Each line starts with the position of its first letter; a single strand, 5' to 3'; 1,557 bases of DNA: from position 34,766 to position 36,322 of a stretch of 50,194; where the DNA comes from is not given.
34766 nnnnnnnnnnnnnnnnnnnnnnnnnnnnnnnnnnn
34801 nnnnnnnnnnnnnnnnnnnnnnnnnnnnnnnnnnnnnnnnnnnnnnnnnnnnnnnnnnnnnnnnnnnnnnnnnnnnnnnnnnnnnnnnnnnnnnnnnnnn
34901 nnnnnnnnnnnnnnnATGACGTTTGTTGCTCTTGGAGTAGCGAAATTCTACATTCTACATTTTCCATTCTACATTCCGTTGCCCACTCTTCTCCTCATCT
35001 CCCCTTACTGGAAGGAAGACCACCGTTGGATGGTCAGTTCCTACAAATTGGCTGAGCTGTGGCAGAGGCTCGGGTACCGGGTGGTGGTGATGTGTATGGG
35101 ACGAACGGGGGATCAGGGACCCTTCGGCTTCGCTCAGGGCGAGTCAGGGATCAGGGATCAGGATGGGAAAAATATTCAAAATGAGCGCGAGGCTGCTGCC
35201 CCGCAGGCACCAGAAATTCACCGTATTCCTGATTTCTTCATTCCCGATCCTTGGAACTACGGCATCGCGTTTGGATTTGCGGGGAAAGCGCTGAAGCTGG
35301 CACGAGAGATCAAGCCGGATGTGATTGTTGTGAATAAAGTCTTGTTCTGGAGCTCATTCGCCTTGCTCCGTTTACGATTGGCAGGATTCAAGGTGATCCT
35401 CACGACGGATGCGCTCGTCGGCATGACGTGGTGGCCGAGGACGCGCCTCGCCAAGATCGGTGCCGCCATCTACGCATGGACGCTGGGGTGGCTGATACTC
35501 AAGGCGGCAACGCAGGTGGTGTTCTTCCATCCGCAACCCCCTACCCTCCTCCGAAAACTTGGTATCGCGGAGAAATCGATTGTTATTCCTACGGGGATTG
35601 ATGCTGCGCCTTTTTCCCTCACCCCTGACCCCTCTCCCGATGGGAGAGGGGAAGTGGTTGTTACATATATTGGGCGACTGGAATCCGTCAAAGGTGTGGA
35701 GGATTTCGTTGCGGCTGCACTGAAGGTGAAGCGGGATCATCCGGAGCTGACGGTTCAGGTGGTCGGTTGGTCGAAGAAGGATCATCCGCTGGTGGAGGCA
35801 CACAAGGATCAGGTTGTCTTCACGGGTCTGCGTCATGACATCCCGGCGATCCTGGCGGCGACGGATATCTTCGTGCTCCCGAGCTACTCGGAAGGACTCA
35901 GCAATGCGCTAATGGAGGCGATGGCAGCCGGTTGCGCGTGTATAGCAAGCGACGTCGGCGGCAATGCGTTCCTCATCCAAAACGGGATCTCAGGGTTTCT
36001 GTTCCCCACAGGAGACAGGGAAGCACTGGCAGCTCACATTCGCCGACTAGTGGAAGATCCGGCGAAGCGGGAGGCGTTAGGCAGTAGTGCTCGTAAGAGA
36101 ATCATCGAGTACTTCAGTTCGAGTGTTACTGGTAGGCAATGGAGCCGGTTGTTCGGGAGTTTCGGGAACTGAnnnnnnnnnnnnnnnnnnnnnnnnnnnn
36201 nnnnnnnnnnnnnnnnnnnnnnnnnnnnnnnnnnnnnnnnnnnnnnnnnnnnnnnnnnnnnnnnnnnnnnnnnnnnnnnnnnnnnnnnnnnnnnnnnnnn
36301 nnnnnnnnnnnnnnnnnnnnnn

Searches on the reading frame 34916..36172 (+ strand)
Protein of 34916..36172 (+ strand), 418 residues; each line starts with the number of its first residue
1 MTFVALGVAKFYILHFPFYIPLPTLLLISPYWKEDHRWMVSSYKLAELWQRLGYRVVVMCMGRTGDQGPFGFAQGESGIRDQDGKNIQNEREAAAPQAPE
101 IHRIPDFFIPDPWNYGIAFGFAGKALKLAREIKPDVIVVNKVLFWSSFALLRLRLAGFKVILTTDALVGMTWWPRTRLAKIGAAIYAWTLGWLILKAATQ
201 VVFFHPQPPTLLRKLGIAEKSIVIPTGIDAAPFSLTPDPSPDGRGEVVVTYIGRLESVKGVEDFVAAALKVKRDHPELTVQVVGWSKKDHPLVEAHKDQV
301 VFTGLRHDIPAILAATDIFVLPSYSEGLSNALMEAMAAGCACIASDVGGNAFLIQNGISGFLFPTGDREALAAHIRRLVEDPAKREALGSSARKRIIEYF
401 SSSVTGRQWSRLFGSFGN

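Call 8: search_protein_families(library=pfam, proteins=[window:34916-36172:+])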
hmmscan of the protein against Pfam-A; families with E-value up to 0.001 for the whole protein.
window:34916-36172:+ (418 aa): 6 families
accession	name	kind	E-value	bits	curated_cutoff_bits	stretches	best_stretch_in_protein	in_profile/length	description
PF13692.12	Glyco_trans_1_4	-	6.3e-34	117.7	27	1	248-381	3-142/142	Glycosyl transferases group 1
PF00534.26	Glycos_transf_1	-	1.6e-33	116.1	26.4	1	245-395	14-172/172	Glycosyl transferases group 1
PF13439.12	Glyco_transf_4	-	7.2e-13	49.4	28.5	1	43-230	9-168/170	Glycosyltransferase Family 4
PF13524.12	Glyco_trans_1_2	-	7.6e-08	32.9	25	1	276-402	13-135/144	Glycosyl transferase-like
PF13579.12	Glyco_trans_4_4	-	1.4e-07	32.5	29.7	1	43-227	8-158/158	Glycosyl transferase 4-like domain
PF20706.3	GT4-conflict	-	5.5e-06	26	26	1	233-396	186-372/385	Family 4 Glycosyltransferase in conflict systems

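Call 9: search_protein_families(library=ncbifam, proteins=[window:34916-36172:+])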
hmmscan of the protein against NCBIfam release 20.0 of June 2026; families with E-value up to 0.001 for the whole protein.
window:34916-36172:+ (418 aa): 35 families (the best 25 are shown)
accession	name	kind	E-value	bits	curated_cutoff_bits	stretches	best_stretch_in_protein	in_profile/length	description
TIGR03088.1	stp2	hypoth_equivalog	5.1e-34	117.9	409.05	1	240-413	188-370/374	TIGR03088 family PEP-CTERM/XrtA system glycosyltransferase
NF041876.1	EPS_EpsE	equivalog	7.6e-29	101.1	400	1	219-404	186-384/389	exopolysaccharide biosynthesis GT4 family glycosyltransferase EpsE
NF038229.1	Glyco4_Geo_Pelo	equivalog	7.1e-23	81.1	400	1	194-414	106-334/338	GPMC system family 4 glycosyltransferase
TIGR03999.1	thiol_BshA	equivalog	1.1e-21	77.2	273.7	1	245-412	198-369/375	N-acetyl-alpha-D-glucosaminyl L-malate synthase BshA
TIGR04063.1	stp3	hypoth_equivalog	2.4e-19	69.5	442.05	1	218-395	179-374/397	TIGR04063 family PEP-CTERM/XrtA system glycosyltransferase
NF038011.1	PelF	equivalog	1.4e-16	60.6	100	1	217-405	278-481/489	GT4 family glycosyltransferase PelF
TIGR03449.1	mycothiol_MshA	equivalog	1.5e-15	57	462.5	1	246-407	220-394/406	D-inositol-3-phosphate glycosyltransferase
NF047684.1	TeichurnBiosyTuaC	equivalog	4.5e-15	55.5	550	1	246-403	219-376/391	teichuronic acid biosynthesis protein TuaC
TIGR02149.1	glgA_Coryne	subfamily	8.8e-15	54.7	302.4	1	305-408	273-382/391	glycogen synthase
NF038295.1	EPS_HpsP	equivalog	1.1e-13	51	550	1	185-408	142-379/388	hormogonium polysaccharide biosynthesis glycosyltransferase HpsP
NF047880.1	glyco_SdgA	exception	1.2e-13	50.5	800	1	251-412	320-486/488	serine-aspartate repeat adhesin O-glycosyltransferase SdgA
TIGR03087.1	stp1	hypoth_equivalog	2.1e-13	50.2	316.65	1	217-401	194-382/397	TIGR03087 family PEP-CTERM/XrtA system glycosyltransferase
TIGR04157.1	glyco_rSAM_CFB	subfamily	4.1e-13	49.1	400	1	246-409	227-402/406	TIGR04157 family glycosyltransferase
TIGR04348.1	TIGR04348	equivalog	6e-13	48.5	300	1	245-395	136-291/310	selenoneine biosynthesis selenosugar synthase SenB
TIGR04005.1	wcaL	equivalog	1.3e-12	47.3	537.6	1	212-412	189-402/406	colanic acid biosynthesis glycosyltransferase WcaL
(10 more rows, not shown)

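Call 82: search_solved_structures(query=window:35030-36172:+, show_alignments=2, max_evalue=1e-10)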
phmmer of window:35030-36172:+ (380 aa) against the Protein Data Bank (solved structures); distinct sequences matched with E-value up to 1e-10: 11.
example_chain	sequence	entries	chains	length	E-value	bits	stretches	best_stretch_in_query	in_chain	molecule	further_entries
6kih_A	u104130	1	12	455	2.5e-17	66.3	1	156-375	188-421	Tll1590 protein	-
8dqd_A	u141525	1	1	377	8.3e-16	61.4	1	186-377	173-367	N, N'-diacetylbacillosaminyl-diphospho-undecaprenol alpha-1,3-N-acetylgalactosaminyltransf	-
8dvz_A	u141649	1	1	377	2.2e-15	60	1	186-377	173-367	N, N'-diacetylbacillosaminyl-diphospho-undecaprenol alpha-1,3-N-acetylgalactosaminyltransf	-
2jjm_A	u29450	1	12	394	2.4e-15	59.8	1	207-373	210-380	GLYCOSYL TRANSFERASE, GROUP 1 FAMILY PROTEIN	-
3mbo_A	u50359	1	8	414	2.7e-15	59.7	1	207-373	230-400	Glycosyltransferase, group 1 family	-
8dvw_A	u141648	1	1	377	2.8e-15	59.6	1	186-377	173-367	N, N'-diacetylbacillosaminyl-diphospho-undecaprenol alpha-1,3-N-acetylgalactosaminyltransf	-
4n9w_A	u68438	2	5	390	3.8e-13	52.6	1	181-375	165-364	GDP-mannose-dependent alpha-(1-2)-phosphatidylinositol mannosyltransferase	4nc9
2gej_A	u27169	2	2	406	4.3e-13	52.4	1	181-375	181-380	PHOSPHATIDYLINOSITOL MANNOSYLTRANSFERASE (PimA)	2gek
6tvp_A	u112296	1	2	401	5.9e-12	48.7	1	116-370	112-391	Alpha-maltose-1-phosphate synthase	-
5d00_A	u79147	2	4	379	8e-12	48.3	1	208-376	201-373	N-acetyl-alpha-D-glucosaminyl L-malate synthase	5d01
4xso_B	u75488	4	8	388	2.8e-11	46.5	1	259-375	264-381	Alr3699 protein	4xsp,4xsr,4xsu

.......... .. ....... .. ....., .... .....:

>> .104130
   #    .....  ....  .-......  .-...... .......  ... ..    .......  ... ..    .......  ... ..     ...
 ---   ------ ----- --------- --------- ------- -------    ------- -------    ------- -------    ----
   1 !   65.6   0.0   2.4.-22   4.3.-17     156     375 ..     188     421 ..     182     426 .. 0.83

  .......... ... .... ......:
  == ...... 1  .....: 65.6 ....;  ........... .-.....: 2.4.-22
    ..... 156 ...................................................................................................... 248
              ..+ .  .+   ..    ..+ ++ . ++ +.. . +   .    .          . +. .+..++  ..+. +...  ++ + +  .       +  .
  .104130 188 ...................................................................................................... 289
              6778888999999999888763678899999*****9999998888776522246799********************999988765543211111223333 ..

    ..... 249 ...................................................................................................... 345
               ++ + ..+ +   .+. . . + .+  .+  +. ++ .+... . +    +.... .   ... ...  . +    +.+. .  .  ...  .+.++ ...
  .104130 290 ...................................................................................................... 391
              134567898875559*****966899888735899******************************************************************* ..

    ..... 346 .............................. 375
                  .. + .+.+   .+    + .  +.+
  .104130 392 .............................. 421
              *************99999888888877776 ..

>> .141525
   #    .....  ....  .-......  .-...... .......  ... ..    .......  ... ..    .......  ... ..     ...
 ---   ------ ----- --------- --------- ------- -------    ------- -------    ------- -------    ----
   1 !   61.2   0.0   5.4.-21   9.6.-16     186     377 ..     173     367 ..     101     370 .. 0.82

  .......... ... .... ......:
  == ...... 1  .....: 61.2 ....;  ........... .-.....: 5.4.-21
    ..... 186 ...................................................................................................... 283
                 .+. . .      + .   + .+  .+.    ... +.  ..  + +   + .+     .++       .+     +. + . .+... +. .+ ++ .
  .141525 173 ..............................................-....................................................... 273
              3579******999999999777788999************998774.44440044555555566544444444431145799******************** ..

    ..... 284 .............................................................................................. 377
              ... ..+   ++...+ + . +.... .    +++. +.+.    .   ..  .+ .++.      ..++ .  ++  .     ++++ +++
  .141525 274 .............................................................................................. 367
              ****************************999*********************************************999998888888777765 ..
